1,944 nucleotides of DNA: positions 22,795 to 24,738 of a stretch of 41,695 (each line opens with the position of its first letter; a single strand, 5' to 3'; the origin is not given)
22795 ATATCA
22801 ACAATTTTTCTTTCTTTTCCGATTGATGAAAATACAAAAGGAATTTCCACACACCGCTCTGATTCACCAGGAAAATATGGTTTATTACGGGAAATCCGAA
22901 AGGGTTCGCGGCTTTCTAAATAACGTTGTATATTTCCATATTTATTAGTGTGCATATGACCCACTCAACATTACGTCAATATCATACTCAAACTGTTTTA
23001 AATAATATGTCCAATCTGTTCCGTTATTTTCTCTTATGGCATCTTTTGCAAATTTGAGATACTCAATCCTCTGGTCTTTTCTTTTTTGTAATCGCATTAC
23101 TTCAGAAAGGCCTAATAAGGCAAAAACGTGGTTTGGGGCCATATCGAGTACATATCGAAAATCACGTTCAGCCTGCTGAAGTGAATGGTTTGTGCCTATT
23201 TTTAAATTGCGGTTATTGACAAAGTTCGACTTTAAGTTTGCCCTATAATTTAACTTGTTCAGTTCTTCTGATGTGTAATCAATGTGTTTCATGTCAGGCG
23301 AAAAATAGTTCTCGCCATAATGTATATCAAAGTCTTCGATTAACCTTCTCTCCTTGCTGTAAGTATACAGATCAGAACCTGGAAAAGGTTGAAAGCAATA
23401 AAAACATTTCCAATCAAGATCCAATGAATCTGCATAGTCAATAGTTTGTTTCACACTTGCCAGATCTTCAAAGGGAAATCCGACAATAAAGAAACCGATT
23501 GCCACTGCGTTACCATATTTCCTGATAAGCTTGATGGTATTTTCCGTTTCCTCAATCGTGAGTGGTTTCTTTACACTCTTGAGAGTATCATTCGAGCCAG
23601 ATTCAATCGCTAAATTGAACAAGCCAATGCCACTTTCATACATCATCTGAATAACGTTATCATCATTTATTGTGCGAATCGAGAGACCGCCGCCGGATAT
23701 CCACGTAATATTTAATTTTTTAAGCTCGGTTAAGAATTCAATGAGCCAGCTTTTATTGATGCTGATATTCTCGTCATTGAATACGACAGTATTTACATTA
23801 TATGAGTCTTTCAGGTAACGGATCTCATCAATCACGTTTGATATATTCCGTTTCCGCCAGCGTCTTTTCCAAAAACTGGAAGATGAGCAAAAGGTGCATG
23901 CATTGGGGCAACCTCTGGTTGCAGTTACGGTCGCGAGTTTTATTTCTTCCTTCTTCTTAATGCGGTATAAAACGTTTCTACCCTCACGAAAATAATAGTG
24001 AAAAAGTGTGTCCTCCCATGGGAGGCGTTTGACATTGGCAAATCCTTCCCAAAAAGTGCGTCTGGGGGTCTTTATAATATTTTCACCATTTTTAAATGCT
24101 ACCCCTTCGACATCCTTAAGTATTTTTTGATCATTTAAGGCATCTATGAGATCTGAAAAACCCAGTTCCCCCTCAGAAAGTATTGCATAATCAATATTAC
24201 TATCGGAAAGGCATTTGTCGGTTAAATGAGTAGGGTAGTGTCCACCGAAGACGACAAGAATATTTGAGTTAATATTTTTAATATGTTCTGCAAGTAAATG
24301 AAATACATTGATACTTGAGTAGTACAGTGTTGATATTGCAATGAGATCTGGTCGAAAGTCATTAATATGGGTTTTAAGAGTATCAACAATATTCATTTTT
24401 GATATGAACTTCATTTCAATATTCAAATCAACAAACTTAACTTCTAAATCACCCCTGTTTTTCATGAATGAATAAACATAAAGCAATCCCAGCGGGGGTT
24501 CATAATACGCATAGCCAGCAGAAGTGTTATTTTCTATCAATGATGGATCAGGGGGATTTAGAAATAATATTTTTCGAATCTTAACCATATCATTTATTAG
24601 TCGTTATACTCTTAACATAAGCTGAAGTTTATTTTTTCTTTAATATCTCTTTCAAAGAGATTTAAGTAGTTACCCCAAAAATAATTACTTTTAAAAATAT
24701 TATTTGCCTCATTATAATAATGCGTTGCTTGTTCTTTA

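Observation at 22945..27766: Three consecutive cobalamin-type (class B) radical SAM enzymes inside a glycan island; two are equal-length tandem paralogs with TPR-like tails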

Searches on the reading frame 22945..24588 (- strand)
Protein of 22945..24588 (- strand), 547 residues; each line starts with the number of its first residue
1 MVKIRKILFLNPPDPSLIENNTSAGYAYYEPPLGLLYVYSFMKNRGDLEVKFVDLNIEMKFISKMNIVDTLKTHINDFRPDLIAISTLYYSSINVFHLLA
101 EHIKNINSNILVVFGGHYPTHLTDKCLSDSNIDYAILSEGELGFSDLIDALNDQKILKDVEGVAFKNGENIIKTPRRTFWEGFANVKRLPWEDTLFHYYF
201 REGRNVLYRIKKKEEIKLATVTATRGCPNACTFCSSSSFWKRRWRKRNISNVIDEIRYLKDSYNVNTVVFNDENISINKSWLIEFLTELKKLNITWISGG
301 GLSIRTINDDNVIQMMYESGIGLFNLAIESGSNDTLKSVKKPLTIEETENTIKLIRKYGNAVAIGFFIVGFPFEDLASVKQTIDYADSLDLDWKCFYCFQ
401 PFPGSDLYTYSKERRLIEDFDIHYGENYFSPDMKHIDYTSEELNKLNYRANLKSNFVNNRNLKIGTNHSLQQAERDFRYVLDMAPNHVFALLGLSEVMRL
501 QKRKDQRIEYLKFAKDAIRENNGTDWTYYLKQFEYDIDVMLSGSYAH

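Call 4: search_protein_families(library=pfam, proteins=[window:22945-24588:-], max_evalue=0.01)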
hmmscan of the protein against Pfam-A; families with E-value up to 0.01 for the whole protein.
window:22945-24588:- (547 aa): 2 families
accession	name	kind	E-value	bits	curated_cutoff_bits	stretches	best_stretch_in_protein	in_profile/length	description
PF04055.27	Radical_SAM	-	4e-20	73.1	29.5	1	223-385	3-165/166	Radical SAM superfamily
PF02310.24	B12-binding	-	7.2e-17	61.8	32.1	1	27-147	9-120/121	B12 binding domain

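Call 5: search_protein_families(library=ncbifam, proteins=[window:22945-24588:-], max_evalue=0.01)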
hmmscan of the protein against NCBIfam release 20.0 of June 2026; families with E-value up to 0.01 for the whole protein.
window:22945-24588:- (547 aa): 32 families (the best 25 are shown)
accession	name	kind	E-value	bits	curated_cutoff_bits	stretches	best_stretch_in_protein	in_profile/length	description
TIGR02026.1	BchE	equivalog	1.1e-49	169.7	481.35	1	7-443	2-416/497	magnesium-protoporphyrin IX monomethyl ester anaerobic oxidative cyclase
NF038361.1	rSAM_Sden_1168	equivalog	7.4e-44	150.2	575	1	31-412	84-474/560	Sden_1168 family B12-binding radical SAM P-methyltransferase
TIGR03471.1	HpnJ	equivalog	2.2e-37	129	577.6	1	94-421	82-397/472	hopanoid biosynthesis associated radical SAM protein HpnJ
TIGR04014.1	B12_SAM_MJ_0865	equivalog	1.5e-30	106.4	360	2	222-409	164-356/434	methyl-coenzyme M reductase glutamine C-methyltransferase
TIGR04479.1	bcpD_PhpK_rSAM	subfamily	1.3e-29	103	600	1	36-388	76-408/504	PhpK family radical SAM P-methyltransferase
TIGR04072.2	rSAM_ladder_B12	equivalog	1.6e-27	96.3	360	1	20-435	8-397/443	lipid biosynthesis B12-binding/radical SAM protein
NF050148.1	rSAM_ApyD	equivalog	2.2e-26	92.4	750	1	70-411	61-393/645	RiPP biosynthesis radical SAM protein ApyD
TIGR04367.1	HpnR_B12_rSAM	equivalog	2.8e-24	85.5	650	1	32-366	22-331/490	hopanoid C-3 methylase HpnR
TIGR04013.1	B12_SAM_MJ_1487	hypoth_equivalog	9.2e-22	77.4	251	2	75-261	38-194/382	TIGR04013 family B12-binding domain/radical SAM domain-containing protein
TIGR04385.1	B12_rSAM_cofa1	equivalog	2e-21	76.8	450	1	32-388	20-363/438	B12 lower ligand biosynthesis radical SAM protein BzaD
TIGR04190.1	B12_SAM_Ta0216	equivalog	1.3e-18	66.9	500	1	32-389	37-394/554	TIGR04190 family B12-binding domain/radical SAM domain protein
NF040542.1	rSAM_RCCLKC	equivalog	1.8e-17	63.6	450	1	77-391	46-352/423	arsinothricin biosynthesis radical SAM protein ArsL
NF033712.0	B12_rSAM_KedN5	subfamily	2.8e-17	62.2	700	1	32-279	17-255/624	KedN5 family methylcobalamin-dependent radical SAM C-methyltransferase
TIGR03975.1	rSAM_ocin_1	subfamily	4.2e-16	58.6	281.85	1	67-380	116-421/606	RiPP maturation radical SAM C-methyltransferase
TIGR00089.1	TIGR00089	subfamily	1.6e-14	53.6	251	1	214-408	136-337/429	MiaB/RimO family radical SAM methylthiotransferase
NF033070.1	rSAM_AprD4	equivalog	2.2e-10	40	500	1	217-418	195-397/456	AprD4 family radical SAM diol-dehydratase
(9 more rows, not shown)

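Call 14: find_homologous_proteins(query=window:22945-24588:-, max_evalue=1e-10)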
Query window:22945-24588:- (547 aa): 539 proteins with E <= 1e-10 among 8000 candidates; the best 120 are listed.
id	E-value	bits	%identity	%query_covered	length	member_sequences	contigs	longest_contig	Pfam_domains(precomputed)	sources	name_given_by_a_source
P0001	0.0e+0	1193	95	100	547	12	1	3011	PF04055.28,PF02310.25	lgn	-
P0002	0.0e+0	1114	89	100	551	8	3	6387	PF04055.28,PF02310.25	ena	-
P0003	0.0e+0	1113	89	100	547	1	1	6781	PF04055.28,PF02310.25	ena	-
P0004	3.3e-246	836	65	99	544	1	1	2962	PF04055.28,PF02310.25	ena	-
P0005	9.7e-238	808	62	98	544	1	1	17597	PF04055.28,PF02310.25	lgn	-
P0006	4.3e-228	776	59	99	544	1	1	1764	PF04055.28,PF02310.25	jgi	jgi:anaerobic magnesium-protoporphyrin IX monomethyl ester cyclase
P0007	2.5e-224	764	61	97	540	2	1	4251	PF04055.28,PF02310.25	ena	-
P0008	2.8e-220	751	59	98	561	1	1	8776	PF04055.28,PF02310.25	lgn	-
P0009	1.8e-215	735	58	99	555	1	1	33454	PF04055.28,PF02310.25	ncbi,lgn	-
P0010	2.2e-215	735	58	98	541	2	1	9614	PF04055.28,PF02310.25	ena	-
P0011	2.2e-214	731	58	97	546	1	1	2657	PF04055.28,PF02310.25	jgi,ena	-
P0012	1.7e-213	728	56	99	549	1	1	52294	PF04055.28,PF02310.25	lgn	-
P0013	2.2e-213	728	56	98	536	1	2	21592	PF04055.28,PF02310.25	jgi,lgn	jgi:anaerobic magnesium-protoporphyrin IX monomethyl ester cyclase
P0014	5.5e-213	727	60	96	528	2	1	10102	PF04055.28,PF02310.25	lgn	-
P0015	5.8e-213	727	56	98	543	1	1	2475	PF04055.28,PF02310.25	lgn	-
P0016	9.1e-210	716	55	99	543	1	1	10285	PF04055.28,PF02310.25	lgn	-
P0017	2.3e-209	715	55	99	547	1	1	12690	PF04055.28,PF02310.25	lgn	-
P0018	3.3e-209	714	56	98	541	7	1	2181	PF04055.28,PF02310.25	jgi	-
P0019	3.1e-208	711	57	98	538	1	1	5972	PF04055.28,PF02310.25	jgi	jgi:anaerobic magnesium-protoporphyrin IX monomethyl ester cyclase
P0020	1.3e-207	709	56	99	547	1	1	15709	PF04055.28,PF02310.25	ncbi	-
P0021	2.7e-207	708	55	98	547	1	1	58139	PF04055.28,PF02310.25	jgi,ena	-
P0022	2.2e-206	705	56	98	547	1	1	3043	PF04055.28,PF02310.25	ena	-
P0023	2.4e-206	705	56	98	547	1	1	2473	PF04055.28,PF02310.25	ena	-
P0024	2.5e-206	705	57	97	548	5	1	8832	PF04055.28,PF02310.25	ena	-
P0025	8.0e-206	703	56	98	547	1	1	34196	PF04055.28,PF02310.25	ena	-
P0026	1.2e-205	702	57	98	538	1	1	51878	PF04055.28,PF02310.25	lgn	-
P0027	3.7e-205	701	55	99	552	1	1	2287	PF04055.28,PF02310.25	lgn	-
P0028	1.8e-204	698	56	98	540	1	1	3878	PF04055.28,PF02310.25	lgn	-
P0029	3.7e-204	697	55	97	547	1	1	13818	PF04055.28,PF02310.25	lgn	-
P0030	1.0e-203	696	55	98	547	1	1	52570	PF04055.28,PF02310.25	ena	-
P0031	4.8e-203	694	55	99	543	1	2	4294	PF04055.28,PF02310.25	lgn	-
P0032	6.4e-203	693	56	99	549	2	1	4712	PF04055.28,PF02310.25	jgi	-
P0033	7.0e-203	693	55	99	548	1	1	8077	PF04055.28,PF02310.25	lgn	-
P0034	4.4e-202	691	55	98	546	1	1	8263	PF04055.28,PF02310.25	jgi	jgi:radical SAM superfamily enzyme YgiQ (UPF0313 family)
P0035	8.1e-202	690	55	98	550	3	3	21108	PF04055.28,PF02310.25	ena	-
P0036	1.2e-201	689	57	92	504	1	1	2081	PF04055.28,PF02310.25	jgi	jgi:radical SAM superfamily enzyme YgiQ (UPF0313 family)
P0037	1.3e-201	689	55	98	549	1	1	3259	PF04055.28,PF02310.25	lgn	-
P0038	2.2e-201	688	54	99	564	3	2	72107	PF04055.28,PF02310.25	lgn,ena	-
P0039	3.9e-201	687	54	98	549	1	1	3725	PF04055.28,PF02310.25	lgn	-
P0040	1.6e-200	685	54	99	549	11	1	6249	PF04055.28,PF02310.25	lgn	-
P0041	6.4e-200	683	55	98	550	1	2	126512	PF04055.28,PF02310.25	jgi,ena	jgi:radical SAM superfamily enzyme YgiQ (UPF0313 family)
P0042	6.6e-200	683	55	97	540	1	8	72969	PF04055.28,PF02310.25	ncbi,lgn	-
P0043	4.2e-199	681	54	98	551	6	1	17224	PF04055.28,PF02310.25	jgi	-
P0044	1.9e-196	672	52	99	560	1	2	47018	PF04055.28,PF02310.25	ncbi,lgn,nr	ncbi:MAG: B12-binding domain-containing radical SAM protein [Candidatus Staskawiczbacteria bacterium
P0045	1.1e-193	663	52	98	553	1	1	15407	PF04055.28,PF02310.25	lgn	-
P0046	1.1e-192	660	52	99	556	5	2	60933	PF04055.28,PF02310.25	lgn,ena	-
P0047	2.9e-189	648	56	87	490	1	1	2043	PF04055.28,PF02310.25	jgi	jgi:radical SAM superfamily enzyme YgiQ (UPF0313 family)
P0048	1.4e-188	646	52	97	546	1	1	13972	PF04055.28,PF02310.25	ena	-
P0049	6.7e-185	634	51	98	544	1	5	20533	PF04055.28,PF02310.25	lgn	-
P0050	9.3e-176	604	49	98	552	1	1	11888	PF04055.28,PF02310.25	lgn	-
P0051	1.2e-171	590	49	98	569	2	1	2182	PF04055.28,PF02310.25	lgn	-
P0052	9.7e-170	584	52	89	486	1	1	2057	PF04055.28,PF02310.25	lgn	-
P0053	3.7e-167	575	47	99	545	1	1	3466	PF04055.28,PF02310.25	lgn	-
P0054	1.4e-152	527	60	68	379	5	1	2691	PF04055.28,PF02310.25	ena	-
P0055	5.5e-129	449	51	70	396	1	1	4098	PF04055.28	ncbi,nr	ncbi:radical SAM protein, partial [Patescibacteria group bacterium]|nr:radical SAM protein [Patescib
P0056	1.6e-120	421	42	89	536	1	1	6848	PF04055.28,PF02310.25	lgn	-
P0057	9.1e-120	419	42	89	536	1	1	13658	PF04055.28,PF02310.25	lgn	-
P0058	3.8e-100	354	36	94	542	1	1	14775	PF04055.28,PF00515.35,PF07719.24,PF02310.25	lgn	-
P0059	1.7e-98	349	36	98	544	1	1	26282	PF04055.28,PF02310.25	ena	-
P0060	4.0e-97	344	37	89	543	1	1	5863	PF04055.28,PF02310.25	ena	-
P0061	2.2e-89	319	33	95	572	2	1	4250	PF04055.28,PF02310.25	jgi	-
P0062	8.0e-88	314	35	90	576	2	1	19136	PF04055.28,PF00515.35,PF02310.25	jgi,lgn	-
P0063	1.2e-82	296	34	90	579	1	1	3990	PF04055.28,PF02310.25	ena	-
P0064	4.2e-79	285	31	76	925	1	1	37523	PF04055.28,PF08497.16,PF19864.6,PF02310.25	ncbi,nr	ncbi:B12-binding domain-containing radical SAM protein [Candidatus Pacearchaeota archaeon]|nr:B12-bi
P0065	1.9e-76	276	33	89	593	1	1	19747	PF04055.28,PF02310.25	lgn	-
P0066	6.4e-76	274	33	91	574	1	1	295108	PF04055.28,PF02310.25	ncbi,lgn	-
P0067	8.1e-73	264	31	94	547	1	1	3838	PF04055.28,PF02310.25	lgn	-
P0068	1.1e-68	250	31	90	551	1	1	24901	PF04055.28,PF00515.35,PF07719.24,PF13174.13,PF02310.25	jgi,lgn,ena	-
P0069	1.5e-65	240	34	77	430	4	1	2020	PF04055.28,PF00515.35,PF07719.24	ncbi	-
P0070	1.8e-60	223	30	89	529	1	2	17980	PF04055.28,PF00515.35,PF13181.13,PF07719.24,PF02310.25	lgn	-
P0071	1.6e-55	207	30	84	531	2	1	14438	PF04055.28,PF02310.25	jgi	-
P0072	1.7e-54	204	32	75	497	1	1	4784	PF04055.28,PF02310.25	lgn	-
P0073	1.7e-54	204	31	77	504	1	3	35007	PF04055.28,PF02310.25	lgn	-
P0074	7.5e-53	198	28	87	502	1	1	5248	PF04055.28,PF02310.25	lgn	-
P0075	2.0e-52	197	27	97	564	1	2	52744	PF04055.28,PF02310.25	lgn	-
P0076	5.3e-52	195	28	80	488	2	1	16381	PF04055.28,PF02310.25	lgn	-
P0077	1.4e-50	191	30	90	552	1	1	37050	PF04055.28,PF02310.25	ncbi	-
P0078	2.5e-50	190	29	88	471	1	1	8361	PF04055.28,PF02310.25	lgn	-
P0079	3.2e-50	189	30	81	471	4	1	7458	PF04055.28,PF02310.25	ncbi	-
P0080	5.8e-50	189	30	71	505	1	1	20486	PF04055.28,PF02310.25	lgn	-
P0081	1.6e-49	187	30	90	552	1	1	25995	PF04055.28,PF02310.25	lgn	-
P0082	2.6e-49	186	30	81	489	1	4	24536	PF04055.28,PF02310.25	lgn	-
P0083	4.3e-49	186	29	74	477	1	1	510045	PF04055.28,PF02310.25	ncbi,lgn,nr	ncbi:MAG: cobalamin-dependent protein [Candidatus Omnitrophica bacterium]|nr:cobalamin-dependent pro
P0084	1.8e-48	184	29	86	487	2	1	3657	PF04055.28,PF02310.25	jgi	-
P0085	1.8e-48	184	30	83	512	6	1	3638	PF04055.28,PF02310.25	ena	-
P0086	2.0e-48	183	29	76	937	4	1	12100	PF04055.28,PF01212.28,PF01041.24,PF02310.25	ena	-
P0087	3.6e-48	183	29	82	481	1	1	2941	PF04055.28,PF02310.25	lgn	-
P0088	1.1e-47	181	32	75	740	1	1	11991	PF13847.13,PF13489.13,PF05175.21,PF13649.13,PF04055.28,PF01209.25,PF08241.19,PF08242.19,PF02310.25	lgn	-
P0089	1.2e-47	181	28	77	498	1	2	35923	PF04055.28,PF02310.25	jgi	-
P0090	2.9e-47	180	28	74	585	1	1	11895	PF04055.28,PF02310.25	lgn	-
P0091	3.1e-47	180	31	76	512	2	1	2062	PF04055.28,PF02310.25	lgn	-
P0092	3.3e-46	176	32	75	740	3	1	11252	PF13847.13,PF13489.13,PF05175.21,PF13649.13,PF04055.28,PF01209.25,PF08241.19,PF08242.19,PF02310.25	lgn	-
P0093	3.4e-46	176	29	76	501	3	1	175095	PF04055.28,PF02310.25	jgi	-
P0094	4.9e-46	176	29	77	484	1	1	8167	PF04055.28,PF02310.25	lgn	-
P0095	7.6e-46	175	29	77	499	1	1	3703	PF04055.28,PF02310.25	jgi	jgi:anaerobic magnesium-protoporphyrin IX monomethyl ester cyclase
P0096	8.9e-46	175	28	81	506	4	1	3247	PF04055.28,PF02310.25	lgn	-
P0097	1.1e-45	174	30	73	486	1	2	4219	PF04055.28,PF02310.25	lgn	-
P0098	2.0e-45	174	28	82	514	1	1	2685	PF04055.28,PF02310.25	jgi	jgi:anaerobic magnesium-protoporphyrin IX monomethyl ester cyclase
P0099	3.3e-45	173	29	76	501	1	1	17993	PF04055.28,PF02310.25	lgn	-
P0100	4.6e-45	172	28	91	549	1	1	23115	PF04055.28,PF02310.25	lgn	-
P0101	4.7e-45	172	28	95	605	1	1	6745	PF04055.28,PF02310.25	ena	-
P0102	4.8e-45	172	31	78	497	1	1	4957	PF04055.28,PF02310.25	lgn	-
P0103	4.9e-45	172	28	76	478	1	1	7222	PF04055.28,PF02310.25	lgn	-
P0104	8.6e-45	172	30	77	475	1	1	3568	PF04055.28,PF08497.16,PF02310.25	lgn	-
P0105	2.9e-44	170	28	76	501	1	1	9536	PF04055.28,PF02310.25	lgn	-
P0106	3.6e-44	169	31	70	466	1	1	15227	PF04055.28,PF02310.25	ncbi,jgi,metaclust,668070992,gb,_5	metaclust:\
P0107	6.5e-44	169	28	78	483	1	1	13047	PF04055.28,PF02310.25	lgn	-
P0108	9.0e-44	168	30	72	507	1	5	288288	PF04055.28,PF02310.25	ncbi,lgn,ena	-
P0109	9.7e-44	168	31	75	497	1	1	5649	PF04055.28,PF02310.25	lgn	-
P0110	2.0e-43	167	29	78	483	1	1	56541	PF04055.28,PF02310.25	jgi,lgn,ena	-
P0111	6.4e-43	165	28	84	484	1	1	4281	PF04055.28,PF02310.25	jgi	-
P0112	7.4e-43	165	31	82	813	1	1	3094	PF04055.28,PF03706.19,PF19864.6,PF02310.25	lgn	-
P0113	7.9e-43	165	31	77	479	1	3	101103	PF04055.28,PF02310.25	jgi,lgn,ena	-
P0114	1.9e-42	164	28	93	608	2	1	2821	PF04055.28,PF02310.25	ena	-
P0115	2.2e-42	164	29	78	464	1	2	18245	PF04055.28,PF02310.25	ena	-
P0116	7.2e-42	162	27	82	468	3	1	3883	PF04055.28,PF02310.25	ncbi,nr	ncbi:MAG: cobalamin B12-binding domain-containing protein [Candidatus Omnitrophica bacterium]|nr:cob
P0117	7.6e-42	162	27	74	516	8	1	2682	PF04055.28,PF02310.25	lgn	-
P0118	8.2e-42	162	27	83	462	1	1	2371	PF04055.28,PF02310.25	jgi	jgi:radical SAM superfamily enzyme YgiQ (UPF0313 family)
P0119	8.6e-42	162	29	78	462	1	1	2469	PF04055.28,PF02310.25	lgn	-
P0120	1.3e-41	161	29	82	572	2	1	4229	PF04055.28,PF02310.25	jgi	-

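Call 16: find_encoding_contigs(protein=P0009, flank=10000, max_places=2)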
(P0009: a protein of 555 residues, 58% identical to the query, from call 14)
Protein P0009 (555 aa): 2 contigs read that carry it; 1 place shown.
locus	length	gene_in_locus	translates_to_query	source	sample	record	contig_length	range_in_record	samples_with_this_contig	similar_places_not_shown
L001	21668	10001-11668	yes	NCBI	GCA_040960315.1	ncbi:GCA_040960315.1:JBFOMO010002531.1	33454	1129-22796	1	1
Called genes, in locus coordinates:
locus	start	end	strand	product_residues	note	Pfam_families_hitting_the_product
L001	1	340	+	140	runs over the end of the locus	PF22600:MTPAP-like_central (faint), PF01909:NTP_transf_2, PF18765:Polbeta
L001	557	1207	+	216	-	PF05685:Uma2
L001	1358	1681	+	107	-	-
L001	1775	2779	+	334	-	PF04055:Radical_SAM, PF13186:SPASM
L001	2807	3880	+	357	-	PF03102:NeuB, PF08666:SAF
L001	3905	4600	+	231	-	PF00535:Glycos_transf_2, PF10111:Glyco_tranf_2_2, PF13641:Glyco_tranf_2_3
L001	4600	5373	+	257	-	PF02348:CTP_transf_3, PF12804:NTP_transf_3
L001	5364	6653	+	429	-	PF00202:Aminotran_3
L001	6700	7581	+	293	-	PF00535:Glycos_transf_2, PF10111:Glyco_tranf_2_2, PF13641:Glyco_tranf_2_3, PF13632:Glyco_trans_2_3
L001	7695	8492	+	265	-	-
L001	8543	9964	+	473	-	PF02310:B12-binding, PF13353:Fer4_12 (faint), PF04055:Radical_SAM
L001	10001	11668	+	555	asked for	PF02310:B12-binding, PF04055:Radical_SAM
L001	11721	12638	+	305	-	PF04055:Radical_SAM (weak), PF13186:SPASM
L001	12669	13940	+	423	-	PF01041:DegT_DnrJ_EryC1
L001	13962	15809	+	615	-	PF02310:B12-binding, PF04055:Radical_SAM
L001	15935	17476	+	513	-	PF07719:TPR_2 (faint)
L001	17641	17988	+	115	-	PF01909:NTP_transf_2, PF18765:Polbeta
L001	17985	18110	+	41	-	-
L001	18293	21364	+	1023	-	PF04055:Radical_SAM, PF13186:SPASM, PF08241:Methyltransf_11 (faint), PF07470:Glyco_hydro_88 (faint), PF07944:Beta-AFase-like_GH127_cat (weak), PF25840:Ulvan_lyase_N (faint)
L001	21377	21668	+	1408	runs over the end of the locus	PF13489:Methyltransf_23 (weak), PF08241:Methyltransf_11, PF13649:Methyltransf_25 (faint), PF25063:ARM_TT21_C, PF14559:TPR_19 (weak), PF13524:Glyco_trans_1_2, PF05711:TylF, PF13578:Methyltransf_24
